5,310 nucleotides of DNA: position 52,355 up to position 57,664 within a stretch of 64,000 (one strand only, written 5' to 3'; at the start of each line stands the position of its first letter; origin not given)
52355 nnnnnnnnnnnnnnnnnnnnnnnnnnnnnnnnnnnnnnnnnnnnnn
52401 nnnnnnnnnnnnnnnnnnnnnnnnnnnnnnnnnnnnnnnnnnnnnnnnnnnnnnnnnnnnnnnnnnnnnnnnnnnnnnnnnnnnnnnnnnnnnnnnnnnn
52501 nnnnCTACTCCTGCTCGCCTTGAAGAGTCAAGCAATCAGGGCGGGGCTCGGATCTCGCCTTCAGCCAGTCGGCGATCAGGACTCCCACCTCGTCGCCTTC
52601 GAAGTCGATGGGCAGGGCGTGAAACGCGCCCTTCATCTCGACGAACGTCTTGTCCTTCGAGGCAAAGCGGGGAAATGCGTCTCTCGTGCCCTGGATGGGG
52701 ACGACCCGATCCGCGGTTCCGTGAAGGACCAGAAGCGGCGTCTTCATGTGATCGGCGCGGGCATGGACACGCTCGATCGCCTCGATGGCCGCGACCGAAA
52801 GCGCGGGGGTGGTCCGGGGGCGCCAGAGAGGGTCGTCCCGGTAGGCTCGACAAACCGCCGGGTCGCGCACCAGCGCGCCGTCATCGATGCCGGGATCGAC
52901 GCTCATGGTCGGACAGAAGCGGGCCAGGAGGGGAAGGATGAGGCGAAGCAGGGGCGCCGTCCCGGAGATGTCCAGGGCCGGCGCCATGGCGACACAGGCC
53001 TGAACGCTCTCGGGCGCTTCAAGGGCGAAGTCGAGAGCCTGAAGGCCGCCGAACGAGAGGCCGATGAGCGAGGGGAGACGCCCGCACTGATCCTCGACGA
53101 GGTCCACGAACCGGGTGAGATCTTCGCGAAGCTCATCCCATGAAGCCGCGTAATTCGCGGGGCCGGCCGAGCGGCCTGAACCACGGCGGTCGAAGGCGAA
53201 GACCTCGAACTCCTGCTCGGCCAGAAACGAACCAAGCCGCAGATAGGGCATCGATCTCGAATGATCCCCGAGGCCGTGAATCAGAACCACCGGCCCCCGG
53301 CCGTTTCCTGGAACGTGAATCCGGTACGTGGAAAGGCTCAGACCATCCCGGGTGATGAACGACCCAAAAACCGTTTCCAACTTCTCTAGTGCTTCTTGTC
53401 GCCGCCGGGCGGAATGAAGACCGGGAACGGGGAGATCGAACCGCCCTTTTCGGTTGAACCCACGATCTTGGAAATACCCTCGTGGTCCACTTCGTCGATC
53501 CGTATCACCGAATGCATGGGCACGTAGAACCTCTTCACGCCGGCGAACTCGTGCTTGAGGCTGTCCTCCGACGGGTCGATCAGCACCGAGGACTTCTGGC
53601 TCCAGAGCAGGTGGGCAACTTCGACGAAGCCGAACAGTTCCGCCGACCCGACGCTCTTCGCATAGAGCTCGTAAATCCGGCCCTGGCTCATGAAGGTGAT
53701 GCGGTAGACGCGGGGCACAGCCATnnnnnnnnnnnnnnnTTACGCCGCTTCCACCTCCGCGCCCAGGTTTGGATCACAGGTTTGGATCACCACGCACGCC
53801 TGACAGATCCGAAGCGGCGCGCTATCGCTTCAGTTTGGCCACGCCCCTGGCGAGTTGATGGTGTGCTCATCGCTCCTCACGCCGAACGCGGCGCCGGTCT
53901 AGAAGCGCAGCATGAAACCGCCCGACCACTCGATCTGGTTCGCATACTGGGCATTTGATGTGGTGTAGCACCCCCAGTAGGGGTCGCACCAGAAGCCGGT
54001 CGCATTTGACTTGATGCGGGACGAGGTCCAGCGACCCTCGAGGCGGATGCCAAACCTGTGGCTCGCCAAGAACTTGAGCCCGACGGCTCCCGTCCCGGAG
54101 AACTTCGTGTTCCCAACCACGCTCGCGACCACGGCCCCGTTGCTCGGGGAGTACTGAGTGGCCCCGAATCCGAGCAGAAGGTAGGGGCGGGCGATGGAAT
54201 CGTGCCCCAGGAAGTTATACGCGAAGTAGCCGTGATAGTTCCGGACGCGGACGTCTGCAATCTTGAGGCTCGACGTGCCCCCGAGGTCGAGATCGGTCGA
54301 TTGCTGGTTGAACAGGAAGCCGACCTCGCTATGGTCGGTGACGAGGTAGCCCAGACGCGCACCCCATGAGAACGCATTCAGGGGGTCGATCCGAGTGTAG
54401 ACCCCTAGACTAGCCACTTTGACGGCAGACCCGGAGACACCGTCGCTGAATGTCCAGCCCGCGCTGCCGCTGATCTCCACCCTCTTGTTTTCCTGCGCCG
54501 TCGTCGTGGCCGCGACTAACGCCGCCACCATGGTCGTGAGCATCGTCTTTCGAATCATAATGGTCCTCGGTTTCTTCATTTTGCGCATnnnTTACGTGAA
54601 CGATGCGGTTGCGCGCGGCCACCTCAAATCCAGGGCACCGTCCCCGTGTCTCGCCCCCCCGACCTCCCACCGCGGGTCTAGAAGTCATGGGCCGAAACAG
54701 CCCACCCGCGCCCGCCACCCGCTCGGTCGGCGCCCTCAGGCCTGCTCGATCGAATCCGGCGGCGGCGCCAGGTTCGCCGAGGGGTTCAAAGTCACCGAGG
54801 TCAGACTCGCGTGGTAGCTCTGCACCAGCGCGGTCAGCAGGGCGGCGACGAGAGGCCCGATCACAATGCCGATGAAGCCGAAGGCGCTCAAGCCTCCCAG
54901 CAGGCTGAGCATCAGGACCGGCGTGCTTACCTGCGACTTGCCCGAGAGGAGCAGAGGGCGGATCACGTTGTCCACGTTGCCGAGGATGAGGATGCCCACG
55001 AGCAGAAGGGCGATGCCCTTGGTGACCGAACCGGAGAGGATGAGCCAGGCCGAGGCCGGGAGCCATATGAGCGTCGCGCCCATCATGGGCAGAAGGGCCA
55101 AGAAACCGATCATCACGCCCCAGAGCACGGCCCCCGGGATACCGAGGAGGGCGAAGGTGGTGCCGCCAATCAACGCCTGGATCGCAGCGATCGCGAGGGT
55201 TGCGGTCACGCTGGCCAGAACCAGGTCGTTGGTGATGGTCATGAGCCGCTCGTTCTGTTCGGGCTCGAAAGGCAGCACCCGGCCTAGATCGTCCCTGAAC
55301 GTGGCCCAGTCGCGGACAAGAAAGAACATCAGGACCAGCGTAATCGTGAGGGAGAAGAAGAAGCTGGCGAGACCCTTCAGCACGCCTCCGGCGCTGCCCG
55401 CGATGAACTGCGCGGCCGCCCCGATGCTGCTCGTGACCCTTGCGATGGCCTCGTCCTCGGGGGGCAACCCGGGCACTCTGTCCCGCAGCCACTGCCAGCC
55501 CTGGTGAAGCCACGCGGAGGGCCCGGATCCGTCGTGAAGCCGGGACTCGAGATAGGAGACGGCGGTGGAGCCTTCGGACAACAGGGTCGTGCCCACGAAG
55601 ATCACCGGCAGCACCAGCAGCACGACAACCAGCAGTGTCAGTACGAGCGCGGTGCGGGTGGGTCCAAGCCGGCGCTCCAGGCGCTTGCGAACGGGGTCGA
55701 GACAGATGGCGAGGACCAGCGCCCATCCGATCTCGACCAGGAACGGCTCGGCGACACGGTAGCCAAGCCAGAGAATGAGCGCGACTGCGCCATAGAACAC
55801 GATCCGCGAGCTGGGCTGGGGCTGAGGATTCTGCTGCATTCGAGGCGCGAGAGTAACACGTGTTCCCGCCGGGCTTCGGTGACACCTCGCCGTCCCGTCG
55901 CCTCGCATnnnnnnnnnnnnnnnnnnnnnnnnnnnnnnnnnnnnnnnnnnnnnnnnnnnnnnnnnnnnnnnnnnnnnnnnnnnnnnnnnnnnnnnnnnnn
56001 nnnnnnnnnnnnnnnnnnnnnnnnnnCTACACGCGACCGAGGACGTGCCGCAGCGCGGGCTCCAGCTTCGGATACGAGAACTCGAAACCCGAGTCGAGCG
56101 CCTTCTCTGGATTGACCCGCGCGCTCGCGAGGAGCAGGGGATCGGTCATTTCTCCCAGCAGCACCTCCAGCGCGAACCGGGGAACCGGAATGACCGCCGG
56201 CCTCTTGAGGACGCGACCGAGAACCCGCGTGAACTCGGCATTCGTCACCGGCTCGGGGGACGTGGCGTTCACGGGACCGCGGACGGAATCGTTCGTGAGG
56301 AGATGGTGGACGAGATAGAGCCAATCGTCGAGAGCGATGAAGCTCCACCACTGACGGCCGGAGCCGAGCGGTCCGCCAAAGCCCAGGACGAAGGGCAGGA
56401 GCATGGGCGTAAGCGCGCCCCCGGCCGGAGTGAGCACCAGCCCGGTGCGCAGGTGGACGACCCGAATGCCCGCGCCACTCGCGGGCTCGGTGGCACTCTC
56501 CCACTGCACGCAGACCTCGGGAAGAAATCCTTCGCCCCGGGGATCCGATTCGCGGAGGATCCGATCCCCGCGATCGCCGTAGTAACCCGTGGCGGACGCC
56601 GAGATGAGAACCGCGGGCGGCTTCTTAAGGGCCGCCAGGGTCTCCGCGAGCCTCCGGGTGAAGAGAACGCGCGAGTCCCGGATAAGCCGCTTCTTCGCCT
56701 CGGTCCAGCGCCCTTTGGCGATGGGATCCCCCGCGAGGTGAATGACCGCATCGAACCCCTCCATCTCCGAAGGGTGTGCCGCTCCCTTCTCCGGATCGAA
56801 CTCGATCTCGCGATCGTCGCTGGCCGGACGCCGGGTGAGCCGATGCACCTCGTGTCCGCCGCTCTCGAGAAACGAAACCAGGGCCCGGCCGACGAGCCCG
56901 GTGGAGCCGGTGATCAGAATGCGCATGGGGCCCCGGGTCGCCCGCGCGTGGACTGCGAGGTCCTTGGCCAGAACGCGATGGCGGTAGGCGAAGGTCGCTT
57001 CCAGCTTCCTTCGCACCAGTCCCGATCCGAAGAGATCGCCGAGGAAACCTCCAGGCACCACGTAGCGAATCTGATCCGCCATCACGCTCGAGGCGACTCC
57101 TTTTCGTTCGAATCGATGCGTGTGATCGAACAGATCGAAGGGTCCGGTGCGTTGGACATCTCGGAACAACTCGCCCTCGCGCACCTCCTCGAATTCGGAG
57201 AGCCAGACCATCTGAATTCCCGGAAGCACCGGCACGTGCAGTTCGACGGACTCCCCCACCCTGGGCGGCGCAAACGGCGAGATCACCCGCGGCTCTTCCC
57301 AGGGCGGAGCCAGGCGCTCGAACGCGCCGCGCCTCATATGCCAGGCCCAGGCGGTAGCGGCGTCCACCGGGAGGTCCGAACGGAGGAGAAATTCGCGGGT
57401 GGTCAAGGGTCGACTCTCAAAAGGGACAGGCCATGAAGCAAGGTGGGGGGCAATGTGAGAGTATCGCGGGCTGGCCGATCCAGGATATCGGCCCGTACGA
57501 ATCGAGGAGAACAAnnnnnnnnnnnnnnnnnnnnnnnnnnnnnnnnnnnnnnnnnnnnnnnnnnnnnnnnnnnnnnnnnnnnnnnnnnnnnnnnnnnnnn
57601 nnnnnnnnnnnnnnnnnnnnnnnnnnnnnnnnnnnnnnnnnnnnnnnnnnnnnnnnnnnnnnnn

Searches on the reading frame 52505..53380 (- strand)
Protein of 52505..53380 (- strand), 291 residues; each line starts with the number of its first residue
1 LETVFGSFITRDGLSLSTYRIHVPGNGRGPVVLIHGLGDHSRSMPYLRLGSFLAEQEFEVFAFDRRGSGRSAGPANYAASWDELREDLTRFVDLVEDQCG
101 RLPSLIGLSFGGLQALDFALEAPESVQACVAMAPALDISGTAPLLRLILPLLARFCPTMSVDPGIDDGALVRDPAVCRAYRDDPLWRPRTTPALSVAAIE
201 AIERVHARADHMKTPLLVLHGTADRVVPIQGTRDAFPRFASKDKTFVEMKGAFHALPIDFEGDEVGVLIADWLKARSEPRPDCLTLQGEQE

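Call 6: search_protein_families(library=pfam, proteins=[window:52505-53380:-], max_evalue=0.01)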
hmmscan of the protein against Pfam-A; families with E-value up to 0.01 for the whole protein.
window:52505-53380:- (291 aa): 7 families
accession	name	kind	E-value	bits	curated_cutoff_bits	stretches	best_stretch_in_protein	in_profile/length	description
PF12146.15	Hydrolase_4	-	4.3e-55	187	27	1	28-258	4-236/239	Serine aminopeptidase, S33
PF00561.26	Abhydrolase_1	-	6.7e-20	72.2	25.8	1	30-138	2-103/245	alpha/beta hydrolase fold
PF12697.13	Abhydrolase_6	-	5.5e-19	70.1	26.3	1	31-254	1-204/217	Alpha/beta hydrolase family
PF00756.26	Esterase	-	8.1e-06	26.2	22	1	91-234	102-194/251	Putative esterase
PF00326.27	Peptidase_S9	-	4.3e-05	23.5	22.6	0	205-250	138-180/213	Prolyl oligopeptidase family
PF04083.22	Abhydro_lipase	-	0.0045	17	27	1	9-42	18-57/63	Partial alpha/beta-hydrolase lipase region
PF02230.22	Abhydrolase_2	-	0.0079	16.5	23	0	209-255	152-200/217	Phospholipase/Carboxylesterase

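Call 7: search_protein_families(library=ncbifam, proteins=[window:52505-53380:-], max_evalue=0.01)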
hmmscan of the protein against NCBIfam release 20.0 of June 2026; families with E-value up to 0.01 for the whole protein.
window:52505-53380:- (291 aa): 36 families (the best 25 are shown)
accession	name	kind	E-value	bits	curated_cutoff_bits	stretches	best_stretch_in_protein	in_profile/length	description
NF050089.1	i_nPHAscl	equivalog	2.4e-13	49.8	300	2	25-133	15-116/288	intracellular short-chain-length polyhydroxyalkanoate depolymerase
NF051488.1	bifunc_PcaDC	exception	2.2e-12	46.8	390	1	28-275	12-252/375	bifunctional 3-oxoadipate enol-lactonase/4-carboxymuconolactone decarboxylase PcaDC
TIGR02427.1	protocat_pcaD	equivalog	8.2e-12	45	255.85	1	19-138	4-116/251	3-oxoadipate enol-lactonase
NF051487.1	bifunc_PcaCD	exception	2e-11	43.6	430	1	26-131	167-268/413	bifunctional 4-carboxymuconolactone decarboxylase/3-oxoadipate enol-lactonase PcaCD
TIGR03056.1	bchO_mg_che_rel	equivalog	4.8e-10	38.9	172.55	1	19-155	16-147/278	alpha/beta fold hydrolase BchO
NF011457.0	PRK14875.1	equivalog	4.9e-10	38.9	307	1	25-135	128-232/372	acetoin dehydrogenase dihydrolipoyllysine-residue acetyltransferase subunit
TIGR01738.1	bioH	equivalog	7.3e-10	38.9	206.95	1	26-134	2-98/245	pimeloyl-ACP methyl ester esterase BioH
TIGR03611.1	RutD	equivalog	1.6e-09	37.5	238.5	1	26-131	11-110/258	pyrimidine utilization protein D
NF041759.1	mac_hydro_EstT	equivalog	3.1e-08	33.1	450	1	43-133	34-125/278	macrolide hydrolase EstT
NF045632.1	hydroxlase_HsaD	equivalog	5.3e-08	32.1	400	1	28-135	34-138/290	4,5:9,10-diseco-3-hydroxy-5,9,17-trioxoandrosta-1(10),2-diene-4-oate hydrolase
TIGR03101.1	hydr2_PEP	hypoth_equivalog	8.1e-08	32.1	202.75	1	41-137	41-135/266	hydrolase 2, exosortase A system-associated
TIGR01607.1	PST-A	paralog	8.8e-08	31.6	218.25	0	7-49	1-41/332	Plasmodium subtelomeric family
NF052543.1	PhlpBipLPA4030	equivalog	9.4e-08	31.6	450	1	13-229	56-266/312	phospholipase BipL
NF052610.1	macro_16_ester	equivalog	1.9e-07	30.7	420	0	51-133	45-126/281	alpha/beta fold macrolide esterase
TIGR03343.1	biphenyl_bphD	equivalog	2.1e-06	27.2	462.15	1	6-135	7-135/282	2-hydroxy-6-oxo-6-phenylhexa-2,4-dienoate hydrolase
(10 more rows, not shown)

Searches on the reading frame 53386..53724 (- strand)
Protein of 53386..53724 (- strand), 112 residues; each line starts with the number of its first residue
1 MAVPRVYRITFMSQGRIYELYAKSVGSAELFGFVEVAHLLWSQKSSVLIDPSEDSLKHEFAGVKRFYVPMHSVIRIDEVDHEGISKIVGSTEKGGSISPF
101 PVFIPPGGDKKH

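Call 6: search_protein_families(library=pfam, proteins=[window:53386-53724:-], max_evalue=0.01)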
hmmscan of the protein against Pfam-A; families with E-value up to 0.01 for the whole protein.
window:53386-53724:- (112 aa): 1 family
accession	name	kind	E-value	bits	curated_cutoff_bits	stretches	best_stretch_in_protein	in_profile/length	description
PF08850.16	DUF1820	-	2.9e-35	121.1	27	1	6-102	2-97/97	Domain of unknown function (DUF1820)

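Call 7: search_protein_families(library=ncbifam, proteins=[window:53386-53724:-], max_evalue=0.01)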
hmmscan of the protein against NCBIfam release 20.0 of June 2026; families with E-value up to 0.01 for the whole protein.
window:53386-53724:- (112 aa): 0 families

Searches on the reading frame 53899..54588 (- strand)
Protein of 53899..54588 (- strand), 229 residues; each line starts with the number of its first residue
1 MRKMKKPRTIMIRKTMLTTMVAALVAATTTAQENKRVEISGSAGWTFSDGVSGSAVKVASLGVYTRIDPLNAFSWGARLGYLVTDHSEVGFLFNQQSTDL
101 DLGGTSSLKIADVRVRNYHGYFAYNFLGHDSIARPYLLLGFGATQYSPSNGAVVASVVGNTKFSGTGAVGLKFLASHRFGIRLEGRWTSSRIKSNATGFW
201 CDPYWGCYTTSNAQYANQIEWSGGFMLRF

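Call 6: search_protein_families(library=pfam, proteins=[window:53899-54588:-], max_evalue=0.01)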
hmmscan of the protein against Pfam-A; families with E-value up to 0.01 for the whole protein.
window:53899-54588:- (229 aa): 2 families
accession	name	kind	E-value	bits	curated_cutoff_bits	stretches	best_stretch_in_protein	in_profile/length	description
PF13505.12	OMP_b-brl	-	1.7e-08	35.3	28.7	1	20-202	4-158/175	Outer membrane protein beta-barrel domain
PF05736.17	OprF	-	0.0046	17.2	23.5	0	71-145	49-120/184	OprF membrane domain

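Call 7: search_protein_families(library=ncbifam, proteins=[window:53899-54588:-], max_evalue=0.01)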
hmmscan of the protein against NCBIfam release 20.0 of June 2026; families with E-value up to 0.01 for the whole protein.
window:53899-54588:- (229 aa): 1 family
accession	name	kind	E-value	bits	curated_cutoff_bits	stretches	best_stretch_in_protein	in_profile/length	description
TIGR04565.1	OMP_myx_plus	subfamily_domain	6.4e-07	29.5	60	1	71-189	11-136/161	outer membrane beta-barrel domain-containing protein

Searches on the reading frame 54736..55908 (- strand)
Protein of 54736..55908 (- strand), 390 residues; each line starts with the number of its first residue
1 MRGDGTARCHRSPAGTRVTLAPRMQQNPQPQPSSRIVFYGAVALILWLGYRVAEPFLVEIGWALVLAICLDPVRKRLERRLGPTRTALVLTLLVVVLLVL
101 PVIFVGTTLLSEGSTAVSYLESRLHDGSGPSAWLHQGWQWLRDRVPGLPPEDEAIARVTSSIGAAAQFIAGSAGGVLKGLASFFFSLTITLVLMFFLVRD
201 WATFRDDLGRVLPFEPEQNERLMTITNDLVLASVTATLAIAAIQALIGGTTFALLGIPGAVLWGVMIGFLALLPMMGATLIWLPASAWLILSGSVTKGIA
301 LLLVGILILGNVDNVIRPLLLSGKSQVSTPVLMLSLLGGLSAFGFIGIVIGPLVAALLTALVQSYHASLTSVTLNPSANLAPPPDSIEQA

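Call 6: search_protein_families(library=pfam, proteins=[window:54736-55908:-], max_evalue=0.01)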
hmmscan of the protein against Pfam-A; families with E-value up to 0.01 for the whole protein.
window:54736-55908:- (390 aa): 1 family
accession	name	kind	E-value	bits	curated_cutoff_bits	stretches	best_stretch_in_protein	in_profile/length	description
PF01594.21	AI-2E_transport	-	2.7e-47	162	34.3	1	40-365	5-326/327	AI-2E family transporter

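Call 7: search_protein_families(library=ncbifam, proteins=[window:54736-55908:-], max_evalue=0.01)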
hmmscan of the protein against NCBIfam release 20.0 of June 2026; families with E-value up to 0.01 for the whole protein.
window:54736-55908:- (390 aa): 4 families
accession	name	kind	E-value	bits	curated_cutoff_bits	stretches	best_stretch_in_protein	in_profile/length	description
TIGR02872.1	spore_ytvI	equivalog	4e-26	92.2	198.15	1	37-363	3-337/341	sporulation integral membrane protein YtvI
NF008216.0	PRK10983.1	equivalog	4.9e-21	75.4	305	1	43-370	21-349/370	AI-2E family transporter YdiK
NF008930.0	PRK12287.1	subfamily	7.2e-05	22.5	318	1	35-351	12-314/344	AI-2E family transporter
NF045801.1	efflux_ABUW_0982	equivalog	0.00017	20.7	675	1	191-365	166-343/392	chloramphenicol efflux transporter CxpE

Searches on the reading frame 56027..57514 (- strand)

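Call 8: search_protein_families(library=pfam, proteins=[window:56027-57514:-], max_evalue=0.01)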
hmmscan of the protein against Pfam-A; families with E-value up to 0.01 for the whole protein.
window:56027-57514:- (495 aa): 4 families
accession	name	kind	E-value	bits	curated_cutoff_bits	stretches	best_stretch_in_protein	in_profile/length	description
PF08338.16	DUF1731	-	3.6e-19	68.7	27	1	444-491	1-47/47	Domain of unknown function (DUF1731)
PF01370.27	Epimerase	-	6.6e-16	58.9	20.9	1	199-408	1-227/240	NAD dependent epimerase/dehydratase family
PF16363.11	GDP_Man_Dehyd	-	0.00016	21.7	27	0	200-234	1-35/332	GDP-mannose 4,6 dehydratase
PF04321.23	RmlD_sub_bind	-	0.00023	20.7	27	1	197-261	1-59/287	RmlD substrate binding domain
